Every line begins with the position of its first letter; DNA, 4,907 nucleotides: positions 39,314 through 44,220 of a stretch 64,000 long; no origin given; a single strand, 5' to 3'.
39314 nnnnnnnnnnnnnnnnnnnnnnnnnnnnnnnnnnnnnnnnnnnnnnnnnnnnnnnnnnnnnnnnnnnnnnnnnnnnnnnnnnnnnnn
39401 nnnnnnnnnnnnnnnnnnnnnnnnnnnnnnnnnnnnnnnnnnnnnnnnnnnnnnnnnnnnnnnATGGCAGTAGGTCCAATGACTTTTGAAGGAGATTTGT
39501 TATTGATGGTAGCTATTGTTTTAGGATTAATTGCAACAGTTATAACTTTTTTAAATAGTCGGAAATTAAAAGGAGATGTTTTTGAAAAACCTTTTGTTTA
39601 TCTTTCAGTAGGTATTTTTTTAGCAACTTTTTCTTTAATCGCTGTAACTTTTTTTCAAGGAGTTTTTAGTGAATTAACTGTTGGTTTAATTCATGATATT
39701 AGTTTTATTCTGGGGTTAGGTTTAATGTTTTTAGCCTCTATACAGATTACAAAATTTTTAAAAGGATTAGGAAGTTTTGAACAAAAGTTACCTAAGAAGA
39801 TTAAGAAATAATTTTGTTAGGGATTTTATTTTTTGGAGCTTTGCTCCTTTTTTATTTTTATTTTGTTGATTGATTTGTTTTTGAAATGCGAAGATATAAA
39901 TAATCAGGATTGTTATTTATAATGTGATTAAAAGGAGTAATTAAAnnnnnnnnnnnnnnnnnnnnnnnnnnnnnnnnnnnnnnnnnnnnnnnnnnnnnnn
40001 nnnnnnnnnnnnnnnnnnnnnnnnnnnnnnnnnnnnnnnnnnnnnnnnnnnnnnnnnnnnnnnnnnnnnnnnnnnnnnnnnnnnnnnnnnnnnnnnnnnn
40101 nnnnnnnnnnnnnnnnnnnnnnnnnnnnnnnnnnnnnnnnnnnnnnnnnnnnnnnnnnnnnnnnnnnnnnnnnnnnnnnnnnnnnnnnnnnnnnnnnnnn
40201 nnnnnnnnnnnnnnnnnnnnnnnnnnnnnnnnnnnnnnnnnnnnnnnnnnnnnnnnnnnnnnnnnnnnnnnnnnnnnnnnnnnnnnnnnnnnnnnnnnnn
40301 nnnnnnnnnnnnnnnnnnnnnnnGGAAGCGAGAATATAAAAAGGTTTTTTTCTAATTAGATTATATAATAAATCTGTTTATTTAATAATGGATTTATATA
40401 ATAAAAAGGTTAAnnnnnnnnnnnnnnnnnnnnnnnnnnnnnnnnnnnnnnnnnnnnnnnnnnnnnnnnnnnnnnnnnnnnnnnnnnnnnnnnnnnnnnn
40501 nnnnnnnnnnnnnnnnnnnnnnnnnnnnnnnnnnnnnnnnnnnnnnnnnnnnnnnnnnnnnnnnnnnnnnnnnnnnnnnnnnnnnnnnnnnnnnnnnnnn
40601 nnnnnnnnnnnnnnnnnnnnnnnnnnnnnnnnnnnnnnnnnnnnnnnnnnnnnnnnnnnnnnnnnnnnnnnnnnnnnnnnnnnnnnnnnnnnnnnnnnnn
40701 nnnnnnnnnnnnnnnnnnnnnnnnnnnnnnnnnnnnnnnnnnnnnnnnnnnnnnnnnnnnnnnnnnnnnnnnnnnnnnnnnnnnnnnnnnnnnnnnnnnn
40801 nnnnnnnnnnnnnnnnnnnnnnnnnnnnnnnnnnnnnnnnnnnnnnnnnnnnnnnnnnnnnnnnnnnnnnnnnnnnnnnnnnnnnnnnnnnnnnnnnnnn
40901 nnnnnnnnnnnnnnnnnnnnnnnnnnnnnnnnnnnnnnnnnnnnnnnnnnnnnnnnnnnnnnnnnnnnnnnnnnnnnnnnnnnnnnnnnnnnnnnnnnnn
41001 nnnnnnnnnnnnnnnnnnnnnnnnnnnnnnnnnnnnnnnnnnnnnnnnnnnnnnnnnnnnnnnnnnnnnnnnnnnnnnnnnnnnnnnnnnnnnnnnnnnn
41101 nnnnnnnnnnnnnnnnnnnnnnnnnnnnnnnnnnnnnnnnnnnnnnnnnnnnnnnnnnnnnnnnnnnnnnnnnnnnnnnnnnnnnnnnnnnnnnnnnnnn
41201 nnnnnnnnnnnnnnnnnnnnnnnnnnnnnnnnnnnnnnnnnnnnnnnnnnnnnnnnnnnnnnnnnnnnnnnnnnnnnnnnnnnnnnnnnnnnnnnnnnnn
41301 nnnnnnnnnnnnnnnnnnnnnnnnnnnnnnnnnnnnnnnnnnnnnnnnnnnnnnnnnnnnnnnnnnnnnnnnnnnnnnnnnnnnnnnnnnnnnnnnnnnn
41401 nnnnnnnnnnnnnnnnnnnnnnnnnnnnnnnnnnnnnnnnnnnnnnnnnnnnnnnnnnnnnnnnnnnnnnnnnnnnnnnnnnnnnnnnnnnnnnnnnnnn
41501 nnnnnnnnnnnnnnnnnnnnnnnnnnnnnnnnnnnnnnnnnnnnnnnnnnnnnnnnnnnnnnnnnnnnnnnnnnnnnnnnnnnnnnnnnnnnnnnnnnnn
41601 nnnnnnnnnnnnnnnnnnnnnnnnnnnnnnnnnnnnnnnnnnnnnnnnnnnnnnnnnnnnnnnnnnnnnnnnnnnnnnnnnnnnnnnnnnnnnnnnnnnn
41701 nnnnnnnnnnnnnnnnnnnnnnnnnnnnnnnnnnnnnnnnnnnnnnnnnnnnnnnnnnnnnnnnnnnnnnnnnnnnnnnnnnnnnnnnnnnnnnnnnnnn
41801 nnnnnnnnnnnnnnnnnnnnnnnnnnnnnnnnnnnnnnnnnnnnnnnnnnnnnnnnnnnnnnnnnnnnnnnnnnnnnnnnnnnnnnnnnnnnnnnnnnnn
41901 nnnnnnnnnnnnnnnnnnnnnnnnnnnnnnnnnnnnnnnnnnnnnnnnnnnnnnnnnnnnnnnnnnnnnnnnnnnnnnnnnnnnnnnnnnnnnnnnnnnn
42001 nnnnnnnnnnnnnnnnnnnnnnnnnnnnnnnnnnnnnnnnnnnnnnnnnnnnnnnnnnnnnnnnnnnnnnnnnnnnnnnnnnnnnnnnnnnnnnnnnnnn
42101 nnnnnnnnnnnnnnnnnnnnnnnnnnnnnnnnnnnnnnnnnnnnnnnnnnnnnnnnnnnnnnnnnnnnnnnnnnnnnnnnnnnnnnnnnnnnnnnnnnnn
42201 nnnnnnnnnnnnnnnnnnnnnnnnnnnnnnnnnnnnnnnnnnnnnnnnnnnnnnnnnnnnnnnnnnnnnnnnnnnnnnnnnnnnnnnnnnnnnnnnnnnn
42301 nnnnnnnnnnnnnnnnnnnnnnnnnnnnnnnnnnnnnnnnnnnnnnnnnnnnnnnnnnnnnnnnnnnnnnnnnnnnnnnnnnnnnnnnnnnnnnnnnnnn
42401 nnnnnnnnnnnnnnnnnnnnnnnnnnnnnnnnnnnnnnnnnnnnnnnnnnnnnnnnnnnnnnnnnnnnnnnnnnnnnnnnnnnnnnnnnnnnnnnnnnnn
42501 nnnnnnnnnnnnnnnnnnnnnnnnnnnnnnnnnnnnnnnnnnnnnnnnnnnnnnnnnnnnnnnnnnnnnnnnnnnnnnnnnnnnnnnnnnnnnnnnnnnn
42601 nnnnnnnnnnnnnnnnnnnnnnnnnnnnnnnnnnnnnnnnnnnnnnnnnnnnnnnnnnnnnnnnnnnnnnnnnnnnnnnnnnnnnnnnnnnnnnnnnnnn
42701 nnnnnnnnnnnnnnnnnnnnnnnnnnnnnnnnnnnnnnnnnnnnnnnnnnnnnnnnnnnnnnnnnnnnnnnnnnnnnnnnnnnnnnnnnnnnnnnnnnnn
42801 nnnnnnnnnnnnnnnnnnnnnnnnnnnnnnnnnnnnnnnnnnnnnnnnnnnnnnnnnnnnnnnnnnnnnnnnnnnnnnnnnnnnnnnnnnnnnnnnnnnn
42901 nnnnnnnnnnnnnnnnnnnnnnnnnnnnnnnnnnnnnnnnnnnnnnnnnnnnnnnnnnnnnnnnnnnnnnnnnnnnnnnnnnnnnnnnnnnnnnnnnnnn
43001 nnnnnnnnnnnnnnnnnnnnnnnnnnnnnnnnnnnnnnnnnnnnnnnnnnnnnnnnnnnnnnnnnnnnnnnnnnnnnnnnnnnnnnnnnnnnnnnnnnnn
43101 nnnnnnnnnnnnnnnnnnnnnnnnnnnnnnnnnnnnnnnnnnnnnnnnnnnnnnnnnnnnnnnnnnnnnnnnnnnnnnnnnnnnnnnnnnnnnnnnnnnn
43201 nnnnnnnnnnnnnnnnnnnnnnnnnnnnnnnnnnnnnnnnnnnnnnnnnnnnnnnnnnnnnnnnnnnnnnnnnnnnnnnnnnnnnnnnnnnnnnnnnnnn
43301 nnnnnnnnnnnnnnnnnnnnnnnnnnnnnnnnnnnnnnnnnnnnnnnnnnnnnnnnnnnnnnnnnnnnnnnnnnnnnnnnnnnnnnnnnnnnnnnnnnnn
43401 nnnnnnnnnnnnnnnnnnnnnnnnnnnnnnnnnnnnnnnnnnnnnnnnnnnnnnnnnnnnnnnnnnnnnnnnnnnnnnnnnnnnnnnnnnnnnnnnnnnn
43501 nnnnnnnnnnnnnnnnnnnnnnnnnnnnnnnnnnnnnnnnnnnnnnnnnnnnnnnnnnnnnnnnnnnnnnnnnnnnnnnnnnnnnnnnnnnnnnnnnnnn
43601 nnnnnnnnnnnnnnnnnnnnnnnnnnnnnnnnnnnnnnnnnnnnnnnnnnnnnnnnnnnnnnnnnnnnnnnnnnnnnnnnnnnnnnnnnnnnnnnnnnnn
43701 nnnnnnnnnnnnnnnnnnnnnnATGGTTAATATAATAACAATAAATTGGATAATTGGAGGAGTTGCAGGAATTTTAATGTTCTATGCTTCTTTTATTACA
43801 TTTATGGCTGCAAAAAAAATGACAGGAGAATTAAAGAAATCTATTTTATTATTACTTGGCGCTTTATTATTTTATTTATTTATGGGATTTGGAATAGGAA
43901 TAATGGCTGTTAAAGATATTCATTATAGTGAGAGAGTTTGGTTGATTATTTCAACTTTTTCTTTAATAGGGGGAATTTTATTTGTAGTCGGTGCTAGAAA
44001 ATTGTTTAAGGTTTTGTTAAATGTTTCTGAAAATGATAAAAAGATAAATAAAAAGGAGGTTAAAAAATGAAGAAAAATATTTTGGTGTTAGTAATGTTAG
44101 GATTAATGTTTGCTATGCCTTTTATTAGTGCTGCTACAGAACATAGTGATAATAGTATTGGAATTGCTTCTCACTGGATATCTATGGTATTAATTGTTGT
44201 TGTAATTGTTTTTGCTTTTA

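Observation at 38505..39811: Operon of an orphan receiver, a Walker-A-less KaiC/RecA-like protein and a 3-TM protein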

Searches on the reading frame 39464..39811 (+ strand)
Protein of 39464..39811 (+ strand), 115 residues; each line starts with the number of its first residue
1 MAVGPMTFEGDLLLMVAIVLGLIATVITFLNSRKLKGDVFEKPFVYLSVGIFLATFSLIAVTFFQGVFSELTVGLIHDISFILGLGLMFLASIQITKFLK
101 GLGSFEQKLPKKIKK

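Call 3: search_protein_families(library=pfam, proteins=[window:39464-39811:+], max_evalue=1)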
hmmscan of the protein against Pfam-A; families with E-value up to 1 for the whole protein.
window:39464-39811:+ (115 aa): 4 families
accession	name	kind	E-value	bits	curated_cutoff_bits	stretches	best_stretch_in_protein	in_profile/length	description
PF11694.13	DUF3290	-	0.089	13.2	31.3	1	47-105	18-75/144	Protein of unknown function (DUF3290)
PF15099.11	PIRT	-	0.19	12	30.6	1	30-90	36-95/128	Phosphoinositide-interacting protein family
PF00689.26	Cation_ATPase_C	-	0.3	11.3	27.3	1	17-99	88-175/175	Cation transporting ATPase, C-terminus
PF06305.16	LapA_dom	-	0.49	10.8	28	1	59-93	6-39/64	Lipopolysaccharide assembly protein A domain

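Call 41: find_homologous_proteins(query=window:39464-39811:+, max_evalue=0.001)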
Query window:39464-39811:+ (115 aa): 18 proteins with E <= 0.001 among 40 candidates.
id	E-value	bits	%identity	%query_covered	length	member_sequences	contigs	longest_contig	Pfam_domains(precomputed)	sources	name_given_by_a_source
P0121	4.8e-59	215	100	96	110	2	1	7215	-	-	-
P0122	3.4e-49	183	82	99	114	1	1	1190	-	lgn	-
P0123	7.7e-49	182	78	99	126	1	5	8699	-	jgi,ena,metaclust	metaclust:\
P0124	3.0e-46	174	74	98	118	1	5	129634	-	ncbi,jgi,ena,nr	ncbi:hypothetical protein HOE04_03040 [archaeon]|jgi:hypothetical protein|nr:hypothetical protein [a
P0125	1.1e-45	172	76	99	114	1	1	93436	-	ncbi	-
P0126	2.3e-45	171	77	97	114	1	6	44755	-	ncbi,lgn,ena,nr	ncbi:hypothetical protein KAS08_04635 [Candidatus Pacearchaeota archaeon]|nr:hypothetical protein [C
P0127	3.9e-45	170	77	95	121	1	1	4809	-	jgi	-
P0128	3.3e-43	164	76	93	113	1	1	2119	-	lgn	-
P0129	5.7e-43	163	77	95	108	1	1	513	-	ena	-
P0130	1.3e-42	162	69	98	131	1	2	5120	-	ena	-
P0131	4.0e-42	161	70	97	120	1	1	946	-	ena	-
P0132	1.0e-40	156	73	97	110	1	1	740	-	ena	-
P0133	1.9e-40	155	66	100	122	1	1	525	-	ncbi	-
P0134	6.1e-39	150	67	97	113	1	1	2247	-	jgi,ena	-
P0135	6.8e-37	144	66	97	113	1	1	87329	-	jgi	jgi:hypothetical protein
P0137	4.6e-34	135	57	95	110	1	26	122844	-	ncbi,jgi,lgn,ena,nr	ncbi:hypothetical protein HN865_01195 [Candidatus Woesearchaeota archaeon]|jgi:hypothetical protein|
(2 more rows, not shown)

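Call 42: find_encoding_contigs(protein=P0137, flank=4000, max_places=2)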
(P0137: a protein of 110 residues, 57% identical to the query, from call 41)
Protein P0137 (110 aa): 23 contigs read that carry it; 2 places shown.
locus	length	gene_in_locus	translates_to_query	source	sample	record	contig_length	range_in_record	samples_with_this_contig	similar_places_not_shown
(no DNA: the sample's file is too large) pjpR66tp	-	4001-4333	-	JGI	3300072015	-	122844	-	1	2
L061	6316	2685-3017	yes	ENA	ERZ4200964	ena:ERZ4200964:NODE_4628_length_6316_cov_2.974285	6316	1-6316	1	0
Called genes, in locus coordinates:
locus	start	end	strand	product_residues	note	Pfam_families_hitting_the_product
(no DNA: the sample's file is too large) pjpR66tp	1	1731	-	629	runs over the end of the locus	PF02518:HATPase_c, PF00204:DNA_gyraseB, PF01751:Toprim, PF00986:DNA_gyraseB_C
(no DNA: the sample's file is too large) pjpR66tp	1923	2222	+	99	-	-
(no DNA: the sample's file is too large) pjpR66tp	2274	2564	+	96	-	-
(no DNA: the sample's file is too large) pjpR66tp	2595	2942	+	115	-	PF18477:PIN_9 (weak)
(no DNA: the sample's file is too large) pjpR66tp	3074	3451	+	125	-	PF00072:Response_reg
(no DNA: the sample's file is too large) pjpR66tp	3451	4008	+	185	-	PF23365:DUF7090, PF24336:DUF7504 (faint)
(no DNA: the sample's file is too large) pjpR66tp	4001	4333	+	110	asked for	-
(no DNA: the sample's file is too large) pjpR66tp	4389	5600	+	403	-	-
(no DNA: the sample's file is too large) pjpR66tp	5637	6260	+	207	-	-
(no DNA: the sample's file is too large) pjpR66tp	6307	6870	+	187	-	PF03876:SHS2_Rpb7-N, PF00575:S1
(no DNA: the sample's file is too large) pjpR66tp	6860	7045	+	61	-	PF06093:Spt4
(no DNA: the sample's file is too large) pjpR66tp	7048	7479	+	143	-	PF01282:Ribosomal_S24e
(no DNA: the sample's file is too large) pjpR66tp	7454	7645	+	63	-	PF01599:Ribosomal_S27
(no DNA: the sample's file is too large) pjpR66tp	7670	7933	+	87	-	-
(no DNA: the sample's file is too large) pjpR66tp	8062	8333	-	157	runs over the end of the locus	PF01988:VIT1 (faint)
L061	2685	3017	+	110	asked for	-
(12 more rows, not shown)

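Call 43: find_encoding_contigs(protein=P0135, flank=4000, max_places=2)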
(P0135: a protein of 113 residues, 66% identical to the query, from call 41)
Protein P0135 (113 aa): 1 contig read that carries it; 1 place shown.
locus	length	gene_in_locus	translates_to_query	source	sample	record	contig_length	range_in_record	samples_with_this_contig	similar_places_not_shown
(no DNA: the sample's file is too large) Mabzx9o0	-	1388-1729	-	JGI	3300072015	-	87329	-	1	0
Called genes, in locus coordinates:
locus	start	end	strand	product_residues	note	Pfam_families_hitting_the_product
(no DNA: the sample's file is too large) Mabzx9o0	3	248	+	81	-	?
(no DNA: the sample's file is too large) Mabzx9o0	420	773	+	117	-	PF00072:Response_reg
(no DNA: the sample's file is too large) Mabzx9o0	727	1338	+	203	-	PF23365:DUF7090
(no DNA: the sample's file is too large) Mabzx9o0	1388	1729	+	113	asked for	-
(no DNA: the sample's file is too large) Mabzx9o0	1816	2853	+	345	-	PF13379:NMT1_2, PF09084:NMT1, PF04069:OpuAC (weak)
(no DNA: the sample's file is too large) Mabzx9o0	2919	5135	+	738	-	PF14827:dCache_3, PF00672:HAMP, PF00512:HisKA, PF02518:HATPase_c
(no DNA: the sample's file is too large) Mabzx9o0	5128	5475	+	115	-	-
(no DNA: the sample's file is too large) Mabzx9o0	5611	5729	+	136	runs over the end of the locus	-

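Call 50: search_protein_families(library=ncbifam, proteins=[window:39464-39811:+], max_evalue=0.01)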
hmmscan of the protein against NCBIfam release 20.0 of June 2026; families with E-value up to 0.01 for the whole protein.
window:39464-39811:+ (115 aa): 0 families

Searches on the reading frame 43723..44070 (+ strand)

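Call 5: search_protein_families(library=pfam, proteins=[window:43723-44070:+], max_evalue=0.01)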
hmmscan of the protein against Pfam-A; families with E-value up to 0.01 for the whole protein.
window:43723-44070:+ (115 aa): 0 families

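Call 50: search_protein_families(library=ncbifam, proteins=[window:43723-44070:+], max_evalue=0.01)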
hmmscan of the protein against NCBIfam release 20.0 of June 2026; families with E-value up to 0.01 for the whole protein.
window:43723-44070:+ (115 aa): 1 family
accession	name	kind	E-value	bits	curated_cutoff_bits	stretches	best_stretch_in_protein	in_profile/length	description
TIGR00800.1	ncs1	subfamily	0.0011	17.8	353.1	1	5-102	214-313/447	NCS1 family nucleobase:cation symporter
